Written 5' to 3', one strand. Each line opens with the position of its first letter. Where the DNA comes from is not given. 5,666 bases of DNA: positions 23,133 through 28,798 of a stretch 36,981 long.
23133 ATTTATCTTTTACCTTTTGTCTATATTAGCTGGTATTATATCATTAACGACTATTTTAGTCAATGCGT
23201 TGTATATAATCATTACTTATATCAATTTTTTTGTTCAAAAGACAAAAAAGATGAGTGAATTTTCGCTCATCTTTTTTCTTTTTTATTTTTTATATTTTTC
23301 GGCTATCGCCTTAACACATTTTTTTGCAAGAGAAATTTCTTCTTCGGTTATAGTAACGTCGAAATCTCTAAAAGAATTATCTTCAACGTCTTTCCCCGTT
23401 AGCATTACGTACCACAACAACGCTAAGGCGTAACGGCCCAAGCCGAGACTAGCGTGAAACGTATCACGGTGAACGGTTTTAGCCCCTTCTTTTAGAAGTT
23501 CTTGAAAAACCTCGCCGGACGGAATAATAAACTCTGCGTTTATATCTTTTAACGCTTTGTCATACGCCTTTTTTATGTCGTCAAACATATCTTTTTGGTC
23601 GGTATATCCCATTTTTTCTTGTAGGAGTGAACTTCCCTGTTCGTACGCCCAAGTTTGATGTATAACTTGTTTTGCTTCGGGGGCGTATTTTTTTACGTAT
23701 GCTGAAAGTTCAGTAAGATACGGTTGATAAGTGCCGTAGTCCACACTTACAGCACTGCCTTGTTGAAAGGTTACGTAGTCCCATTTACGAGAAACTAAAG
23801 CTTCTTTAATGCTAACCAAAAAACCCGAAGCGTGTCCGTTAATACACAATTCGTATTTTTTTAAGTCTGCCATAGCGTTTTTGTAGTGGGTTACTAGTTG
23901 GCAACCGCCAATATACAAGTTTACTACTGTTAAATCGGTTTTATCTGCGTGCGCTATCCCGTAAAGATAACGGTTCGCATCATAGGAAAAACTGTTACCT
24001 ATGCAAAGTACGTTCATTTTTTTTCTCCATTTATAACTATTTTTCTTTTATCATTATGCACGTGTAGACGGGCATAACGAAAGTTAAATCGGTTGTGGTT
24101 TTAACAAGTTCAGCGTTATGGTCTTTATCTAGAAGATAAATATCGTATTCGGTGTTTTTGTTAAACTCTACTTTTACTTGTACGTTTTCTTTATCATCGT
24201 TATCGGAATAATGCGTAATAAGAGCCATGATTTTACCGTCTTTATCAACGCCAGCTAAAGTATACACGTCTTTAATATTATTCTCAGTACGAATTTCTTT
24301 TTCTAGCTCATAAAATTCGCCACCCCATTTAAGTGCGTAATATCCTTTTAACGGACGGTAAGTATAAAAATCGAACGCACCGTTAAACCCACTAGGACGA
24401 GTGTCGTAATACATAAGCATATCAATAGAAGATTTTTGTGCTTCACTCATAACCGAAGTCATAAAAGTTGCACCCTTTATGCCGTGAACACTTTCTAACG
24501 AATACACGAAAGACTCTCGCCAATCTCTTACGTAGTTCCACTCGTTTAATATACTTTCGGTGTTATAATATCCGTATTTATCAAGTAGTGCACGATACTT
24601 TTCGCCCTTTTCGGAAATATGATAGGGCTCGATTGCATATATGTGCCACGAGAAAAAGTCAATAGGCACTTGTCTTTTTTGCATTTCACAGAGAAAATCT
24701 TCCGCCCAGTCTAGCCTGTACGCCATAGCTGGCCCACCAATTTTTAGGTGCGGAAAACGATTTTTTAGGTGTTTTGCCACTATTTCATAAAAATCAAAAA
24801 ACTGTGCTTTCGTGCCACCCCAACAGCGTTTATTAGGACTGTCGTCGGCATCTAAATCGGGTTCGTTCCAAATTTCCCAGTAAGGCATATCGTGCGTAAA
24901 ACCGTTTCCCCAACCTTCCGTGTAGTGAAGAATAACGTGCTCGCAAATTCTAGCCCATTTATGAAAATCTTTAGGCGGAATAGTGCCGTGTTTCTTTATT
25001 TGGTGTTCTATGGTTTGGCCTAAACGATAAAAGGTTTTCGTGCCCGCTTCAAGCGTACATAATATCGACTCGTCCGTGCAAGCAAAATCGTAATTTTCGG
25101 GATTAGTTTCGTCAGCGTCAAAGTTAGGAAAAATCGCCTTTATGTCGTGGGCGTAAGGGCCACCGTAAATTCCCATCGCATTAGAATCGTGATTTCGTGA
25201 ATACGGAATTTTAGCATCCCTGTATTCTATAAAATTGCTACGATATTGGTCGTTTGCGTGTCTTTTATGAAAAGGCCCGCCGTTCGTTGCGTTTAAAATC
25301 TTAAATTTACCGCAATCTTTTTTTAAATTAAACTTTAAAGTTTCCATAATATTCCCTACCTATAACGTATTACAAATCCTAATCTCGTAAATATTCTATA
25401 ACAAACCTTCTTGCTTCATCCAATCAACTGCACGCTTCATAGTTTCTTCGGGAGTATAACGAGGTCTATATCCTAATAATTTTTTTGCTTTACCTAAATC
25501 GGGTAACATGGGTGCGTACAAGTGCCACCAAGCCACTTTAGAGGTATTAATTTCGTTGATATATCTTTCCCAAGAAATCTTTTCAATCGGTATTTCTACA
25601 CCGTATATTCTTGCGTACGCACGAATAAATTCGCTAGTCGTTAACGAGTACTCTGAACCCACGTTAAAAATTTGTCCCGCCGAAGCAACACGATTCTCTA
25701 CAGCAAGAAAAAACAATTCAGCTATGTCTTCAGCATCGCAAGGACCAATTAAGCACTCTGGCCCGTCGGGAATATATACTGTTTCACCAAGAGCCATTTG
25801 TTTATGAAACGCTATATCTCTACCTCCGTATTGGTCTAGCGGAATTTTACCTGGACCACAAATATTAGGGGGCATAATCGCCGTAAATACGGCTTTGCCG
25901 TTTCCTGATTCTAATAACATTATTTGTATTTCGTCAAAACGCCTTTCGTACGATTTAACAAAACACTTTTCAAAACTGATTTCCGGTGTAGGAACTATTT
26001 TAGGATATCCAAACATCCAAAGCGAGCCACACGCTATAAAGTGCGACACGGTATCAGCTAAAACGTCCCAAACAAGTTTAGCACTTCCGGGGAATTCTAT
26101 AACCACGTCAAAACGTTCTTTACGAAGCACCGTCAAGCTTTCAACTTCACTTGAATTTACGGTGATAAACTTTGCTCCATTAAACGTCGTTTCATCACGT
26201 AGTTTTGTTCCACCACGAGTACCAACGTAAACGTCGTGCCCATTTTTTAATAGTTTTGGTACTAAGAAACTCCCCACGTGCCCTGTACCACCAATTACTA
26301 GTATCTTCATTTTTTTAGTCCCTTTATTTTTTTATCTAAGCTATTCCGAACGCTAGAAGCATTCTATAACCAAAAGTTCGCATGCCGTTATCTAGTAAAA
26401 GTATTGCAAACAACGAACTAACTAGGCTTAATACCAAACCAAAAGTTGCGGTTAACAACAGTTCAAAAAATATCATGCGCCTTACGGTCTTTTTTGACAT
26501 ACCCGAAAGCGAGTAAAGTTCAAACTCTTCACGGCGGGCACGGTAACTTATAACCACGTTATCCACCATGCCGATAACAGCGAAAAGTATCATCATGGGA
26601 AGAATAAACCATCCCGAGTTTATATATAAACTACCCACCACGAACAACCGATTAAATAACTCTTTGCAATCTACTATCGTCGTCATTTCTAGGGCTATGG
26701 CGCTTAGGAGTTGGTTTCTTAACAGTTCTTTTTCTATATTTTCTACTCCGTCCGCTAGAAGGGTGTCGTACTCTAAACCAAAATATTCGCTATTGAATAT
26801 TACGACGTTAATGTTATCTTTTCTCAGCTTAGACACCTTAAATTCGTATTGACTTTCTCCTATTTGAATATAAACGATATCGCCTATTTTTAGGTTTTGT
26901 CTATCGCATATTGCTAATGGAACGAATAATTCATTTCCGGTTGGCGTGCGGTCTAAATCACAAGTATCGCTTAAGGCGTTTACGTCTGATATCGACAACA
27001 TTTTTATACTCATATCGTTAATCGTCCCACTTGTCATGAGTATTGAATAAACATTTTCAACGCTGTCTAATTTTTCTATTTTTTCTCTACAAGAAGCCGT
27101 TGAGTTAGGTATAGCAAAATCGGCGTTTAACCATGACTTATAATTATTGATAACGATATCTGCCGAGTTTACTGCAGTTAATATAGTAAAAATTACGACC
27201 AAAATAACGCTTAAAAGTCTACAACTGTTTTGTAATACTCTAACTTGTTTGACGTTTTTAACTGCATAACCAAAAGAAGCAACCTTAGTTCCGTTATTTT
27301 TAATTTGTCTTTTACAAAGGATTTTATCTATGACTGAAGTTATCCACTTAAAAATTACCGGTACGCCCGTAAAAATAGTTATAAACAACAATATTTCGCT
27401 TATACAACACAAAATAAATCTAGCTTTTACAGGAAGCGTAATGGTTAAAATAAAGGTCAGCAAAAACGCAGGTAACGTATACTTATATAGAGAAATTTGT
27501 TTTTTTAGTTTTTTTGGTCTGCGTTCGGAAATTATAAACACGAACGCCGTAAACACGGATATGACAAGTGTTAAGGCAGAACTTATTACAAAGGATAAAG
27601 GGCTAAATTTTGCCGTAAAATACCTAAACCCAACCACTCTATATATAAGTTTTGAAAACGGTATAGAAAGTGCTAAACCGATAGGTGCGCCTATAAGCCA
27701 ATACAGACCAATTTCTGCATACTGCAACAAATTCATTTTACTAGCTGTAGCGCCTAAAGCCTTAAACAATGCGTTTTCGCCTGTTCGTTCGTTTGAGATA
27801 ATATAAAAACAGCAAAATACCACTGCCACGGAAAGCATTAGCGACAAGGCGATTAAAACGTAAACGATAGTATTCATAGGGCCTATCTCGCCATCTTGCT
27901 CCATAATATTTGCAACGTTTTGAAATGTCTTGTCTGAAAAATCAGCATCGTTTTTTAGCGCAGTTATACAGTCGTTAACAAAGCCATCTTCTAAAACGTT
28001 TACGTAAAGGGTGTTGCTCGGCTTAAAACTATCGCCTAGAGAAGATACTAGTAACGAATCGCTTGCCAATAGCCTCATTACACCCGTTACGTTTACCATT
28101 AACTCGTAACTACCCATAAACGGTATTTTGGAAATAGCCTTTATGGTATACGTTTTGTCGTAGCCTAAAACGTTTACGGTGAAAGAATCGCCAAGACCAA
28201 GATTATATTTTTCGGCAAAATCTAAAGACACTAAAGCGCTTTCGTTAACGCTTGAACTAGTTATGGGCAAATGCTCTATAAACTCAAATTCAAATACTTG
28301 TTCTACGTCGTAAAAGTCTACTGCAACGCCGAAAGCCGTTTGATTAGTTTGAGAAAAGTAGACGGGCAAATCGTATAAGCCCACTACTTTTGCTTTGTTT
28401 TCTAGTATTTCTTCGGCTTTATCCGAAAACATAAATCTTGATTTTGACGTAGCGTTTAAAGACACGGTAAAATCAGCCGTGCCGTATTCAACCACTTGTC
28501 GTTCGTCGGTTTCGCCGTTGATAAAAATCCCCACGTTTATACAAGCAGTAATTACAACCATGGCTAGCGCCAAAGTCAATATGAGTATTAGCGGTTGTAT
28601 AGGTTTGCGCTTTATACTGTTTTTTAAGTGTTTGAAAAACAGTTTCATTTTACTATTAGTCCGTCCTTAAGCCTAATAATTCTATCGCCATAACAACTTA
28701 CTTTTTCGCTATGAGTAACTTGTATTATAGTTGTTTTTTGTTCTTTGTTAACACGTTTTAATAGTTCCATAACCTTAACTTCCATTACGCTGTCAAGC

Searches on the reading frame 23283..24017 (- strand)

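Call 8: search_protein_families(library=pfam, proteins=[window:23283-24017:-], max_evalue=0.001)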
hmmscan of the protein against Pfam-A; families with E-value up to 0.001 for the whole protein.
window:23283-24017:- (244 aa): 1 family
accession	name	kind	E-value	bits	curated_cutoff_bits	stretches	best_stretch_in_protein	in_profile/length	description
PF16227.11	DUF4886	-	3e-68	229.9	26.7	1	3-236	2-240/242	Domain of unknown function (DUF4886)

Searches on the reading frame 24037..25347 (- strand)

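Call 8: search_protein_families(library=pfam, proteins=[window:24037-25347:-], max_evalue=0.001)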
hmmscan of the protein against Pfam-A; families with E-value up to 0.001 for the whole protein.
window:24037-25347:- (436 aa): 1 family
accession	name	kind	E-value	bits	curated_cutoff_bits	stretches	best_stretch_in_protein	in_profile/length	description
PF01229.23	Glyco_hydro_39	-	5.3e-17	62.2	26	1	121-238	117-227/472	Glycosyl hydrolases family 39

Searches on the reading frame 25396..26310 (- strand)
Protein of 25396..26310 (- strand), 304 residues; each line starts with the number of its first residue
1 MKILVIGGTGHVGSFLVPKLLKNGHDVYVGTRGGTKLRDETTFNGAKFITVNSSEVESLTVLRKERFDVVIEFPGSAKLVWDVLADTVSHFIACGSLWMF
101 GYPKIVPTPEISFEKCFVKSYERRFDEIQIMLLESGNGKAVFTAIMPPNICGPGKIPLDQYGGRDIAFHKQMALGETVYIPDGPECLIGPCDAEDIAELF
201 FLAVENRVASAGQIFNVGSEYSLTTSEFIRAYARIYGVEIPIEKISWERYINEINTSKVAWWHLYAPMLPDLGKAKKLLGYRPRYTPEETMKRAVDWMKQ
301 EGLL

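Call 8: search_protein_families(library=pfam, proteins=[window:25396-26310:-], max_evalue=0.001)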
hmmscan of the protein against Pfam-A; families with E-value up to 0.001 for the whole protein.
window:25396-26310:- (304 aa): 5 families
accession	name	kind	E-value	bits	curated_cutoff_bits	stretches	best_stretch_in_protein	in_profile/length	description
PF01370.27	Epimerase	-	4.2e-12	46.4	20.9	1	3-75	1-73/240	NAD dependent epimerase/dehydratase family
PF05368.20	NmrA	-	1.9e-06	28.1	27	1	2-63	4-67/298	NmrA-like family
PF16363.11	GDP_Man_Dehyd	-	7.5e-06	26.1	27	0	4-33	1-30/332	GDP-mannose 4,6 dehydratase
PF03435.24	Sacchrp_dh_NADP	-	0.00016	22.4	25.1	1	3-72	1-74/129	Saccharopine dehydrogenase NADP binding domain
PF13460.12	NAD_binding_10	-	0.00064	20.1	27.2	0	7-63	1-58/184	NAD(P)H-binding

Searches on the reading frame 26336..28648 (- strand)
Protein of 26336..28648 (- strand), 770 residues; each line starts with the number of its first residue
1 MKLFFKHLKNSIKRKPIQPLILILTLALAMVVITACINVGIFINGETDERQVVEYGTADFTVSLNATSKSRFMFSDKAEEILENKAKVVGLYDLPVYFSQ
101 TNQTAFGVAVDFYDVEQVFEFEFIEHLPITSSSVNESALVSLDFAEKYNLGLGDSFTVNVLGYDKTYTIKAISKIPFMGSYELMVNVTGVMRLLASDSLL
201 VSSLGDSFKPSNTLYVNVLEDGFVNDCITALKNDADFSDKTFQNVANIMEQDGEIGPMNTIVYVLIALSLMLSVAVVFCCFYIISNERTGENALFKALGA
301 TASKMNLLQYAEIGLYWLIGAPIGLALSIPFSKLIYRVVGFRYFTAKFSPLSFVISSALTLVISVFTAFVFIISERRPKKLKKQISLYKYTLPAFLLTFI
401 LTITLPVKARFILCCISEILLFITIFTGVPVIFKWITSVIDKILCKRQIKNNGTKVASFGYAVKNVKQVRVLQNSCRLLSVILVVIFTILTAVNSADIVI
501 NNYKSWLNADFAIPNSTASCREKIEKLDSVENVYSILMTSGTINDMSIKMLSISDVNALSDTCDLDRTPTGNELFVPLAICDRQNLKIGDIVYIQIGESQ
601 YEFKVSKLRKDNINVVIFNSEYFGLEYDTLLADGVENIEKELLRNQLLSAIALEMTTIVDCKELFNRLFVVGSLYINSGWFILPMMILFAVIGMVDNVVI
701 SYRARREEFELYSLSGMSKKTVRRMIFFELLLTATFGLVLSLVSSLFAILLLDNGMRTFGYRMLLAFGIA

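Call 8: search_protein_families(library=pfam, proteins=[window:26336-28648:-], max_evalue=0.001)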
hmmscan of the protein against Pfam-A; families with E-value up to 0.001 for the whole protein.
window:26336-28648:- (770 aa): 1 family
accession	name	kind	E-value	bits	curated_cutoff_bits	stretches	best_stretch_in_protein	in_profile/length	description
PF02687.27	FtsX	-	1.9e-17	63.9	25.5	2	264-373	2-113/120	FtsX-like permease C-terminal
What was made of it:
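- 26336..28648 (-): Duplicated FtsX/MacB-type permease, 770 aa, with about 10 TM segments and two extracytoplasmic domains. Pfam FtsX matches twice, E=1.9e-17 (call 8).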

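Call 37: search_protein_families(library=ncbifam, proteins=[window:26336-28648:-], max_evalue=0.01)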
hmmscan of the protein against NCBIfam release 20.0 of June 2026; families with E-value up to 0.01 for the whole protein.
window:26336-28648:- (770 aa): 2 families
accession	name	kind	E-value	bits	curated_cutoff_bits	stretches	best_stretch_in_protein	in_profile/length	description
NF038346.1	FtsX_actino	exception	0.0046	16.4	250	0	656-747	160-251/308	permease-like cell division protein FtsX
TIGR03434.1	ADOP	subfamily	0.0051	14.9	622.3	0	261-369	680-785/803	ADOP family duplicated permease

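Call 71: search_protein_families(library=padloc, proteins=[window:26336-28648:-], max_evalue=0.01)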
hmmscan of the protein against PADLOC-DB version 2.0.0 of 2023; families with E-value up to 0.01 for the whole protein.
window:26336-28648:- (770 aa): 0 families

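Call 85: search_solved_structures(query=window:26336-28648:-, max_evalue=1)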
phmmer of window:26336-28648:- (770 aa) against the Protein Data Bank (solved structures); distinct sequences matched with E-value up to 1: 2.
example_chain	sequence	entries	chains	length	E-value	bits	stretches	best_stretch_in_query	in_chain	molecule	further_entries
8idb_C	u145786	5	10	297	0.0031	19.1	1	658-765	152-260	Cell division protein FtsX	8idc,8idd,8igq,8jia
5gko_A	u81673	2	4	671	0.016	16.7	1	255-369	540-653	Macrolide export ATP-binding/permease protein MacB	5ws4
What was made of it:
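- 26336..28648 (-): PDB sequence hits to FtsX and MacB are weak (call 85).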
